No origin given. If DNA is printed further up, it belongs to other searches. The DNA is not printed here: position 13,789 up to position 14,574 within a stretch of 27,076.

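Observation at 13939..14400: AspRS carries a C-terminal YbaK/ProXp editing domain while the nearby ProRS has none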

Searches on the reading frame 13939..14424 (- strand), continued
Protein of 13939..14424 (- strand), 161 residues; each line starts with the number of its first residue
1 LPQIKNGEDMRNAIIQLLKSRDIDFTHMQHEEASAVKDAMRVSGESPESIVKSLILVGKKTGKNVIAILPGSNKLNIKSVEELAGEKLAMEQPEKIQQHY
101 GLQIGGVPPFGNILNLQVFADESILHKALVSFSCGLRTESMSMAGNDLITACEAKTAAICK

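Call 32: search_protein_families(library=pfam, proteins=[P0177, P0178, P0184, P0195, P0199, P0211, P0281, P0293, P0188, P0312], max_evalue=0.001)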
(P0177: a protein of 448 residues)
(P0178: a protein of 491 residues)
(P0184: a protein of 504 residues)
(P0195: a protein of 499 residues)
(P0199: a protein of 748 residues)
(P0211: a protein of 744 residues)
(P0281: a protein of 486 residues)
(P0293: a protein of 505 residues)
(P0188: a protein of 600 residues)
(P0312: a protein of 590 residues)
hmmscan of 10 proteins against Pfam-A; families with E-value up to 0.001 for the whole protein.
P0177 (448 aa): 1 family
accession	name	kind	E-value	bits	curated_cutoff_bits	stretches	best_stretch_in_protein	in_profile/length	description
PF04073.20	tRNA_edit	-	3.2e-63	211.7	25.5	3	168-286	1-121/123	Aminoacyl-tRNA editing domain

P0178 (491 aa): 1 family
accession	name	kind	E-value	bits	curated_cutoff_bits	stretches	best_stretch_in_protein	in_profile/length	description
PF04073.20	tRNA_edit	-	1.8e-61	206.1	25.5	3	172-297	1-122/123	Aminoacyl-tRNA editing domain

P0184 (504 aa): 3 families
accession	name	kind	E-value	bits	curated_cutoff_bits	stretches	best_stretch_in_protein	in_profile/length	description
PF00152.25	tRNA-synt_2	-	1.4e-46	159.4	25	1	7-315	129-306/308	tRNA synthetases class II (D, K and N)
PF04073.20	tRNA_edit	-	5.5e-26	91.5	25.5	1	370-489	1-122/123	Aminoacyl-tRNA editing domain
PF02938.19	GAD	-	1.2e-13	51.5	23.4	1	78-164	11-95/95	GAD domain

P0195 (499 aa): 3 families
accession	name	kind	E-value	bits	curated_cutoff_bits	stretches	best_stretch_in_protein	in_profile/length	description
PF00152.25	tRNA-synt_2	-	2.9e-39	135.4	25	1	116-325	4-195/308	tRNA synthetases class II (D, K and N)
PF04073.20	tRNA_edit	-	4.6e-27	95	25.5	1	367-485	1-121/123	Aminoacyl-tRNA editing domain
PF01336.31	tRNA_anti-codon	-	2.6e-14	53.3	27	1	18-94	2-74/75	OB-fold nucleic acid binding domain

P0199 (748 aa): 4 families
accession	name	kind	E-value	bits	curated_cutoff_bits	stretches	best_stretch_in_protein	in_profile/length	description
PF00152.25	tRNA-synt_2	-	1.4e-101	340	25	1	123-560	1-307/308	tRNA synthetases class II (D, K and N)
PF04073.20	tRNA_edit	-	5.3e-23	81.9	25.5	1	612-732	1-121/123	Aminoacyl-tRNA editing domain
PF01336.31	tRNA_anti-codon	-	2.1e-14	53.6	27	1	21-105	1-75/75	OB-fold nucleic acid binding domain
PF02938.19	GAD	-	3.2e-13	50.2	23.4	1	318-381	7-73/95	GAD domain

P0211 (744 aa): 5 families
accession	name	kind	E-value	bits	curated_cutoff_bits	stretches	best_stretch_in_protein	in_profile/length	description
PF00152.25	tRNA-synt_2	-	5.9e-114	380.7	25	1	121-559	1-308/308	tRNA synthetases class II (D, K and N)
PF04073.20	tRNA_edit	-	2.1e-29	102.5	25.5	1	614-733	1-122/123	Aminoacyl-tRNA editing domain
PF02938.19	GAD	-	3e-26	91.9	23.4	1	312-406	1-95/95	GAD domain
PF01336.31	tRNA_anti-codon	-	1.9e-17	63.4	27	1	19-101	1-72/75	OB-fold nucleic acid binding domain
PF01409.25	tRNA-synt_2d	-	1.8e-05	24.8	19.8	0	528-553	211-236/246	tRNA synthetases class II core domain (F)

P0281 (486 aa): 4 families
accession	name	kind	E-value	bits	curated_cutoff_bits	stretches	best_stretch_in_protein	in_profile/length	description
PF00768.25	Peptidase_S11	-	2.1e-44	152.2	27.6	1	244-458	7-229/239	D-alanyl-D-alanine carboxypeptidase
PF04073.20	tRNA_edit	-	1.6e-20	73.9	25.5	1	23-140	1-118/123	Aminoacyl-tRNA editing domain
PF13354.11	Beta-lactamase2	-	1.4e-05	25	22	1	254-462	4-211/214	Beta-lactamase enzyme family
PF02113.21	Peptidase_S13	-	2.1e-05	23.9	22.8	1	245-291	12-60/444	D-Ala-D-Ala carboxypeptidase 3 (S13) family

P0293 (505 aa): 3 families
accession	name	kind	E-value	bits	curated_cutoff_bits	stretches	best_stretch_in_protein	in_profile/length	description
PF00768.25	Peptidase_S11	-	8.7e-40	137.1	27.6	1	261-486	5-237/239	D-alanyl-D-alanine carboxypeptidase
PF04073.20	tRNA_edit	-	2.1e-20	73.5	25.5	1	24-152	1-123/123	Aminoacyl-tRNA editing domain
PF13354.11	Beta-lactamase2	-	0.00051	19.9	22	1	285-390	15-122/214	Beta-lactamase enzyme family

P0188 (600 aa): 3 families
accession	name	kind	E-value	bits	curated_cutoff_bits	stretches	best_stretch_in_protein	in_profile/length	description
PF00152.25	tRNA-synt_2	-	5.2e-75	252.8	25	1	112-427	2-306/308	tRNA synthetases class II (D, K and N)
PF04073.20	tRNA_edit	-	2e-26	93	25.5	1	469-589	1-122/123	Aminoacyl-tRNA editing domain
PF01336.31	tRNA_anti-codon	-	1.7e-15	57.1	27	1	17-90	1-73/75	OB-fold nucleic acid binding domain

P0312 (590 aa): 3 families
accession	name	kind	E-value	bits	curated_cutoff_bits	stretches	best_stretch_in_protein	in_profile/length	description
PF00152.25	tRNA-synt_2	-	6.3e-93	311.6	25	1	1-401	36-307/308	tRNA synthetases class II (D, K and N)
PF02938.19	GAD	-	1.7e-23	83.1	23.4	1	162-245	7-91/95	GAD domain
PF04073.20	tRNA_edit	-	4.6e-20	72.4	25.5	1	454-575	1-122/123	Aminoacyl-tRNA editing domain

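Call 46: list_cluster_members(proteins=[P0182, P0183, P0186, P0187, P0191, P0196, P0199, P0211, P0281, P0177])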
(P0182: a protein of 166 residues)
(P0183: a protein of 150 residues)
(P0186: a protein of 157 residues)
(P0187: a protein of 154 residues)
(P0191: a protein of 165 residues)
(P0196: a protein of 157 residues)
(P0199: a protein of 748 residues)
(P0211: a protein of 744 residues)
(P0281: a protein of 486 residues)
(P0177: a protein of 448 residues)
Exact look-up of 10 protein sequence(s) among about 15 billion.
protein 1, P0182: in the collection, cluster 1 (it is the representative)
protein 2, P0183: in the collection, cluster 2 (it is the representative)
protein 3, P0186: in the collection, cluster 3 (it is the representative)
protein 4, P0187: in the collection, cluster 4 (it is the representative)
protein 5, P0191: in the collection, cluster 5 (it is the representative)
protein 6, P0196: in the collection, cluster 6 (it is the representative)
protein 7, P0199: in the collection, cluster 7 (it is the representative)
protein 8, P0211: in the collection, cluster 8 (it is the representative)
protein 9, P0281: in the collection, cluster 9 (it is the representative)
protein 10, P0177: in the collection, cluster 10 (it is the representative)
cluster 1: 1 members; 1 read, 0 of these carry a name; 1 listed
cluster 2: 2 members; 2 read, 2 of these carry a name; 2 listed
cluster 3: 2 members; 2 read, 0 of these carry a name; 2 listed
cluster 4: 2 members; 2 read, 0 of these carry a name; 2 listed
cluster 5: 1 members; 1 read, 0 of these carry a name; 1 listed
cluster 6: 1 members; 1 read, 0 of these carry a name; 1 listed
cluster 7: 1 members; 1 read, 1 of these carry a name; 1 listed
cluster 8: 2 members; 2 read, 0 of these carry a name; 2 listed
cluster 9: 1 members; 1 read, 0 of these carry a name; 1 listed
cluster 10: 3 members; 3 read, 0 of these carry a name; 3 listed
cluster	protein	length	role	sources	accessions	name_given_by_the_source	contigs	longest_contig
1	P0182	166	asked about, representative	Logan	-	-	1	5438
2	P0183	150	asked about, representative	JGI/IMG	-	Ala-tRNA(Pro) deacylase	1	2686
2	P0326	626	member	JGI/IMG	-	aspartyl-tRNA synthetase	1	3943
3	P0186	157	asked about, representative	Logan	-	-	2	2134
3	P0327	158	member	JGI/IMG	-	-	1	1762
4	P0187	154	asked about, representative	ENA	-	-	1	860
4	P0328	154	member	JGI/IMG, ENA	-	-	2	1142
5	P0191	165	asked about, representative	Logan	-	-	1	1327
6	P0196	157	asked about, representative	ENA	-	-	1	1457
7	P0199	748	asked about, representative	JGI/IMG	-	aspartyl-tRNA synthetase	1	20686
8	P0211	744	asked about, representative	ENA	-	-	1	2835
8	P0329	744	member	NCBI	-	-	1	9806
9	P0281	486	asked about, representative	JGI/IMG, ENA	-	-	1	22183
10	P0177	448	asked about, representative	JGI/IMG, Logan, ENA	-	-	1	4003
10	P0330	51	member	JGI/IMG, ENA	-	-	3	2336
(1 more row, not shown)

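Call 47: find_encoding_contigs(protein=P0182, flank=5000, max_places=2)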
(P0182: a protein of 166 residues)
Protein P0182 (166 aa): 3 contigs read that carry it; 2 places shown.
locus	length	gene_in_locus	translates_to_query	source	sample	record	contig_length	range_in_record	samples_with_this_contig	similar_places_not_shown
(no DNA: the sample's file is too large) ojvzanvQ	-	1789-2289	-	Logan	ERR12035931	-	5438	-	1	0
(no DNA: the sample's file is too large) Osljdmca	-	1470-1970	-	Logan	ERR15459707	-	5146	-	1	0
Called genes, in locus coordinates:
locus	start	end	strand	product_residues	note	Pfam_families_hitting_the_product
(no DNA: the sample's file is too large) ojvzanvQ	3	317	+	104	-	?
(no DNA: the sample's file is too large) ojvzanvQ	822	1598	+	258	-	PF10988:DUF2807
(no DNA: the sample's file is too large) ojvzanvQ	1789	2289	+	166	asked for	PF04073:tRNA_edit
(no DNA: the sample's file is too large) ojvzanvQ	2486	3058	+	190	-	PF06197:DUF998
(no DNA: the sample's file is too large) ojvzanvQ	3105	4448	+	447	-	-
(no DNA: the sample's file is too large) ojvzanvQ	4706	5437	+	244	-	?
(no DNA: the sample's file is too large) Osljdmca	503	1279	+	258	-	PF10988:DUF2807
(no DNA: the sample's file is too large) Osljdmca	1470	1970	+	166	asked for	PF04073:tRNA_edit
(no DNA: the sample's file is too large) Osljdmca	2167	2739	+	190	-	PF06197:DUF998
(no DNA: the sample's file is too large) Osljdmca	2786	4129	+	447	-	-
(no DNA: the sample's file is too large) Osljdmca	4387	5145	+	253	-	?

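Call 48: find_encoding_contigs(protein=P0281, flank=6000, max_places=2)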
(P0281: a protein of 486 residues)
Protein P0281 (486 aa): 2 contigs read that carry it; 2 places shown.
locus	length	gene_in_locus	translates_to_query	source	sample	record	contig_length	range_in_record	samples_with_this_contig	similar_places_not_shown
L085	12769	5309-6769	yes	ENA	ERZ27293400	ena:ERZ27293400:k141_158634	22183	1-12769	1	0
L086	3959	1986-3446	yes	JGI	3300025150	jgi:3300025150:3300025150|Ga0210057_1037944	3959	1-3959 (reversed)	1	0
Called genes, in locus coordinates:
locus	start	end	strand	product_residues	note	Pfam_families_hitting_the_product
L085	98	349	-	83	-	-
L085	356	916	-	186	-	-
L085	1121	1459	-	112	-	PF02498:Bro-N (weak)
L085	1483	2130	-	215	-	-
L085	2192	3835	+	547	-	PF01368:DHH, PF02272:DHHA1, PF17768:RecJ_OB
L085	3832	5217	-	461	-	PF01336:tRNA_anti-codon, PF00152:tRNA-synt_2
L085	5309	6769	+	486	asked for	PF04073:tRNA_edit, PF00768:Peptidase_S11, PF02113:Peptidase_S13 (faint), PF13354:Beta-lactamase2 (faint)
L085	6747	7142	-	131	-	PF03652:RuvX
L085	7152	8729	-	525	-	-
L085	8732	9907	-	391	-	PF14450:FtsA (faint), PF11104:PilM_2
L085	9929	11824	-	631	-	PF01411:tRNA-synt_2c, PF07973:tRNA_SAD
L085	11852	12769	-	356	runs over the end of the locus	PF02463:SMC_N, PF13175:AAA_15, PF13476:AAA_23, PF13555:AAA_29 (weak), PF13304:AAA_21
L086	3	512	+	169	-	?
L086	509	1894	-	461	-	PF01336:tRNA_anti-codon, PF00152:tRNA-synt_2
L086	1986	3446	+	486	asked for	PF04073:tRNA_edit, PF00768:Peptidase_S11, PF02113:Peptidase_S13 (faint), PF13354:Beta-lactamase2 (faint)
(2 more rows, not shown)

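Call 49: find_encoding_contigs(protein=P0199, flank=6000, max_places=2)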
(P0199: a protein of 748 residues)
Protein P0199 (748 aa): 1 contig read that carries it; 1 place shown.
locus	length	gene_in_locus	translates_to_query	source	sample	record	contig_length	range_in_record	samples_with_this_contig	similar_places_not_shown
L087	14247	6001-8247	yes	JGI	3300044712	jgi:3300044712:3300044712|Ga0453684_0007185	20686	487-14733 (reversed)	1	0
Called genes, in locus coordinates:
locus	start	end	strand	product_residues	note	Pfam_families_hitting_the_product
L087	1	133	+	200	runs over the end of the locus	-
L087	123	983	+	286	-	PF07091:FmrO, PF13847:Methyltransf_31 (weak), PF08242:Methyltransf_12 (weak), PF13649:Methyltransf_25 (weak)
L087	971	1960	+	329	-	PF00293:NUDIX, PF14815:NUDIX_4 (faint), PF00293:NUDIX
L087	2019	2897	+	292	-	PF08538:DUF1749 (faint), PF12146:Hydrolase_4 (weak)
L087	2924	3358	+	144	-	PF00583:Acetyltransf_1, PF13673:Acetyltransf_10, PF13508:Acetyltransf_7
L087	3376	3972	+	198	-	PF23023:Anti-Pycsar_Apyc1 (weak), PF00753:Lactamase_B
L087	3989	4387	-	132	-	-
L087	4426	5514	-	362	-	-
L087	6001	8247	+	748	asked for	PF01336:tRNA_anti-codon, PF00152:tRNA-synt_2, PF02938:GAD, PF04073:tRNA_edit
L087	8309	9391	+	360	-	PF00768:Peptidase_S11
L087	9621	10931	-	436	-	-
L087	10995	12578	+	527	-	PF00749:tRNA-synt_1c, PF19269:Anticodon_2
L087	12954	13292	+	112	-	-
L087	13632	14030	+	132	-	PF00293:NUDIX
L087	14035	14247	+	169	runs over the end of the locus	PF13420:Acetyltransf_4, PF00583:Acetyltransf_1, PF13673:Acetyltransf_10, PF13508:Acetyltransf_7, PF08445:FR47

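Call 61: predict_structure(alignment_id=A2)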
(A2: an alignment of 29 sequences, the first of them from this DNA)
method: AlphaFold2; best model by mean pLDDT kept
length: 157 residues; sequences in the alignment: 29
mean_pLDDT: 94.2   pTM: 0.87
mean pLDDT of the five models: 94.2, 93.9, 93.5, 92.9, 92.5
residues with pLDDT >= 90: 134; 70-90: 22; 50-70: 1; < 50: 0
segments of 3 or more residues with pLDDT < 50: none
pLDDT, mean of each block of 10 residues (from residue 1): 92 98 91 78 90 98 96 97 97 95 95 97 96 95 98 95
secondary structure, 60 per line:
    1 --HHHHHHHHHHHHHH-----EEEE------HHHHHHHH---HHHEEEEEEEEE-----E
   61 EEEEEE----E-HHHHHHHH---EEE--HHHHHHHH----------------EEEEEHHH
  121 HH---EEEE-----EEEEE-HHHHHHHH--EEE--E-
elements in order: H3-16 E22-25 H32-39 E46-54 E60-66 H73-80 E84-86 H89-96 E113-117 H118-122 E126-129 E135-139 H141-148 E151-153

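Call 68: fold_search(model_id=the predicted structure, library=pdb)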
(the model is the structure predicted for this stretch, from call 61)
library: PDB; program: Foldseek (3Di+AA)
matches with E <= 10: 445; with E <= 0.001: 37
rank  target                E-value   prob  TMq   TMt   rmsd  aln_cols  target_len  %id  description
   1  1wdv_A                5.7e-14  1.00  0.86  0.90   1.8       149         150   25  Crystal structure of hypothetical protein APE2540 (released 2004-11-18)
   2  2cx5_A                9.7e-14  1.00  0.83  0.83   2.4       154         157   25  Crystal structure of a putative trans-editing enzyme for prolyl tRNA synthetase (released 2005-12-28)
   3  1dbu                  1.1e-13  1.00  0.82  0.85   2.5       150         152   24  Crystal structure of cysteinyl-tRNA(Pro) deacylase protein from H. influenzae (HI1434) (released 2000-06-14)
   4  2dxa                  2.8e-13  1.00  0.84  0.84   2.2       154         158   25  Crystal structure of trans editing enzyme ProX from E.coli (released 2007-02-25)
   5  3rij_A                4.0e-13  1.00  0.85  0.85   2.3       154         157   22  Epitope backbone grafting by computational design for improved presentation of linear epitopes on scaffold proteins (released 2011-11-09)
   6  3ri0_B                4.6e-13  1.00  0.82  0.83   2.6       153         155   24  Epitope backbone grafting by computational design for improved presentation of linear epitopes on scaffold proteins (released 2011-11-09)
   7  2z0k                  7.8e-13  1.00  0.84  0.85   2.3       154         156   25  Crystal structure of ProX-AlaSA complex from T. thermophilus (released 2007-11-13)
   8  1dbx_A                1.0e-12  1.00  0.83  0.86   2.3       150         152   24  Crystal structure of cysteinyl-tRNA(Pro) deacylase from H. influenzae (HI1434) (released 2000-06-14)
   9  1vki_B                2.0e-12  1.00  0.80  0.76   2.9       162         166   20  Crystal structure of a putative oligo-nucleotide binding protein (atu3699, agr_l_2275) from agrobacterium tumefaciens  (released 2004-06-08)
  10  3rij_B                3.7e-12  1.00  0.84  0.84   2.4       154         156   22  Epitope backbone grafting by computational design for improved presentation of linear epitopes on scaffold proteins (released 2011-11-09)
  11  3rij_C                5.5e-12  1.00  0.80  0.84   2.9       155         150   22  Epitope backbone grafting by computational design for improved presentation of linear epitopes on scaffold proteins (released 2011-11-09)
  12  1vki_A                6.7e-12  1.00  0.80  0.77   2.8       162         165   21  Crystal structure of a putative oligo-nucleotide binding protein (atu3699, agr_l_2275) from agrobacterium tumefaciens  (released 2004-06-08)
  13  3ri0_A                1.6e-11  1.00  0.82  0.83   2.5       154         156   23  Epitope backbone grafting by computational design for improved presentation of linear epitopes on scaffold proteins (released 2011-11-09)
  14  3op6_B                1.8e-11  1.00  0.71  0.78   3.2       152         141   20  Crystal structure of an oligo-nucleotide binding protein (lpg1207) from Legionella pneumophila subsp. pneumophila str. (released 2010-09-15)
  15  3op6_A                2.1e-11  1.00  0.75  0.80   3.1       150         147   20  Crystal structure of an oligo-nucleotide binding protein (lpg1207) from Legionella pneumophila subsp. pneumophila str. (released 2010-09-15)
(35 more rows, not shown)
